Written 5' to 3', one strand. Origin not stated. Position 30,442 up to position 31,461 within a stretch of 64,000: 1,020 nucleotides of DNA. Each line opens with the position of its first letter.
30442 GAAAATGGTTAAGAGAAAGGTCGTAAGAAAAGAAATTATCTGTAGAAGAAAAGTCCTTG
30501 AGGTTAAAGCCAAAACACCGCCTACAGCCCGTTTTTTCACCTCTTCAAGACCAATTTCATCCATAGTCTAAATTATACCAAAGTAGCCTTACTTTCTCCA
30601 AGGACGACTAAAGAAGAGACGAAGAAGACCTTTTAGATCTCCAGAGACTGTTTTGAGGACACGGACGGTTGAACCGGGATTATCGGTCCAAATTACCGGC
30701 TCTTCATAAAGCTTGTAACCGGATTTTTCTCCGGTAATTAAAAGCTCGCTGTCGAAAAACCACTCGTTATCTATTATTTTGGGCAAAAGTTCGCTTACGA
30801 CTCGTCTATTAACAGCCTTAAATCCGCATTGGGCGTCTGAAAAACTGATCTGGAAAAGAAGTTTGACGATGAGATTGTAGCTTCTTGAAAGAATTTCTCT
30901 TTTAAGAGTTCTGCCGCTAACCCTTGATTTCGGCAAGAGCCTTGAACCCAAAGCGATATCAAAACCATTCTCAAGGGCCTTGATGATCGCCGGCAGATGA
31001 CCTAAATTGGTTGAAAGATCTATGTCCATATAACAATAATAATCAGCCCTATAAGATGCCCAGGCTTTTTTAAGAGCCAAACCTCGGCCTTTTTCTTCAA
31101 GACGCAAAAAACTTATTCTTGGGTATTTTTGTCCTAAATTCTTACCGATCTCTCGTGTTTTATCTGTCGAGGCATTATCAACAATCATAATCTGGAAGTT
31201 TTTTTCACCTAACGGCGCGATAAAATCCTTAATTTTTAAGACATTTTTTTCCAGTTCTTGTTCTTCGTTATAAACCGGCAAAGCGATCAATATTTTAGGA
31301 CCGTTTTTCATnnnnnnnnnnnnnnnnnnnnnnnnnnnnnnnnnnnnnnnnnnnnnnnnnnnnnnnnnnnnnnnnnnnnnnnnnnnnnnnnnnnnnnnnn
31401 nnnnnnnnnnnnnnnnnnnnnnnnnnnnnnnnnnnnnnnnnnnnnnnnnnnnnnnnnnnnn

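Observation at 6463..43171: About 36.7 kb single-strand mega-operon of roughly 30 glycosylation genes dominated by GT-C membrane transferases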

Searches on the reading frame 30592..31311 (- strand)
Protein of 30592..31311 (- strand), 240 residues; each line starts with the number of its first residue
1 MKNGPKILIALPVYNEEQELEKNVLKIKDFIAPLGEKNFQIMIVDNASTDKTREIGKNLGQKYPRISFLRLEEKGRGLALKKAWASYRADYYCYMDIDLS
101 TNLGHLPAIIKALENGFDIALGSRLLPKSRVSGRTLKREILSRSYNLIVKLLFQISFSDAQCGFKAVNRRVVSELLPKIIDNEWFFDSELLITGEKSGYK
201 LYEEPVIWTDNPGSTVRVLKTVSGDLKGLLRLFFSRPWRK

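Call 5: search_protein_families(library=pfam, proteins=[window:30592-31311:-], max_evalue=0.01)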
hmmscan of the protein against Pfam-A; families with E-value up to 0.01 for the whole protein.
window:30592-31311:- (240 aa): 2 families
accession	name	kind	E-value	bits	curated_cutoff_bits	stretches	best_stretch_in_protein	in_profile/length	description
PF00535.33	Glycos_transf_2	-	2.4e-23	83.4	23.3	1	9-175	2-167/168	Glycosyl transferase family 2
PF11735.13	CAP59_mtransfer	-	0.00093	19.3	28.8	1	6-62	1-57/242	Cryptococcal mannosyltransferase 1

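Call 26: search_solved_structures(query=window:30592-31311:-, max_evalue=0.001)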
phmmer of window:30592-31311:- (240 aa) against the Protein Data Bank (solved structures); distinct sequences matched with E-value up to 0.001: 8.
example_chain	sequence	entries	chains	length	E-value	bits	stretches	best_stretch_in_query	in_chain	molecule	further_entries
5mlz_A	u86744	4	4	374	7.9e-19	71.4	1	6-176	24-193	Dolichol monophosphate mannose synthase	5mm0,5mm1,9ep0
9bhc_C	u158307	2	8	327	1.3e-08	37.9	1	6-176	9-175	Undecaprenyl-phosphate 4-deoxy-4-formamido-L-arabinose transferase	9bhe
8vxh_A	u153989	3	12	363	1.7e-08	37.6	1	6-176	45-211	Undecaprenyl-phosphate 4-deoxy-4-formamido-L-arabinose transferase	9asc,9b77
9hwj_A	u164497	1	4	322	7.6e-07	32.1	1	6-176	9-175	Undecaprenyl-phosphate 4-deoxy-4-formamido-L-arabinose transferase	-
5eke_A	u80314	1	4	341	1e-05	28.4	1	7-175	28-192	Uncharacterized glycosyltransferase sll0501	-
5ekp_C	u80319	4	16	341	1e-05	28.4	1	7-175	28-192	Uncharacterized glycosyltransferase sll0501 | Glycosyltransferase sll0501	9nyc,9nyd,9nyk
9nye_A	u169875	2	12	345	1.1e-05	28.4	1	7-175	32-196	Glycosyltransferase sll0501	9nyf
5hea_A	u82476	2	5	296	7e-05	25.7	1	1-121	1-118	Putative glycosyltransferase (GalT1)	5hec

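Call 83: search_protein_families(library=ncbifam, proteins=[window:30592-31311:-], max_evalue=0.00001)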
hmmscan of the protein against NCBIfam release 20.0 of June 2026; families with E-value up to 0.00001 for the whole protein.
window:30592-31311:- (240 aa): 11 families
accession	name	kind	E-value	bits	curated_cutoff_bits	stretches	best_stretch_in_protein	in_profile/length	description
NF047588.1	GlcsyltransPgfSStrep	equivalog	5.8e-14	52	500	1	6-176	2-168/308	glycosyltransferase PgfS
NF041391.1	DPhHxTase_Halo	equivalog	2.6e-12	46.2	375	1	13-215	3-190/213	dolichyl-phosphate hexose transferase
TIGR04182.1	glyco_TIGR04182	equivalog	5.1e-11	42.5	325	1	8-222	3-204/293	S-layer glycoprotein N-glycosyltransferase AglJ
TIGR03937.1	PgaC_IcaA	equivalog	1.8e-09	37.1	422.3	1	3-99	43-136/407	poly-beta-1,6-N-acetyl-D-glucosamine synthase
NF007986.1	PRK10714.1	equivalog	6.2e-09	35.3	529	1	6-176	7-173/316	undecaprenyl-phosphate 4-deoxy-4-formamido-L-arabinose transferase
NF007482.0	PRK10073.1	equivalog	1e-08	34.6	423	1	2-108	3-105/334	glycosyltransferase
TIGR03111.1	glyc2_xrt_Gpos1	hypoth_equivalog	6e-08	31.9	363.95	1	3-119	47-162/439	TIGR03111 family XrtG-associated glycosyltransferase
NF010496.0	PRK13915.1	equivalog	9.6e-08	31.5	262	1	2-101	28-129/307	glucosyl-3-phosphoglycerate synthase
NF038302.1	EPS_HpsE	equivalog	1.6e-07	30.6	300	1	7-98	3-96/307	hormogonium polysaccharide biosynthesis glycosyltransferase HpsE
NF047683.1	TeichurnBiosyTuaG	equivalog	2.3e-07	30.7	400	1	2-98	3-96/252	teichuronic acid biosynthesis protein TuaG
NF058614.1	PPMAGASynPpgS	equivalog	4.7e-07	29.5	370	1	9-206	4-194/226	polyprenyl-phospho-N-acetylgalactosaminyl synthase PpgS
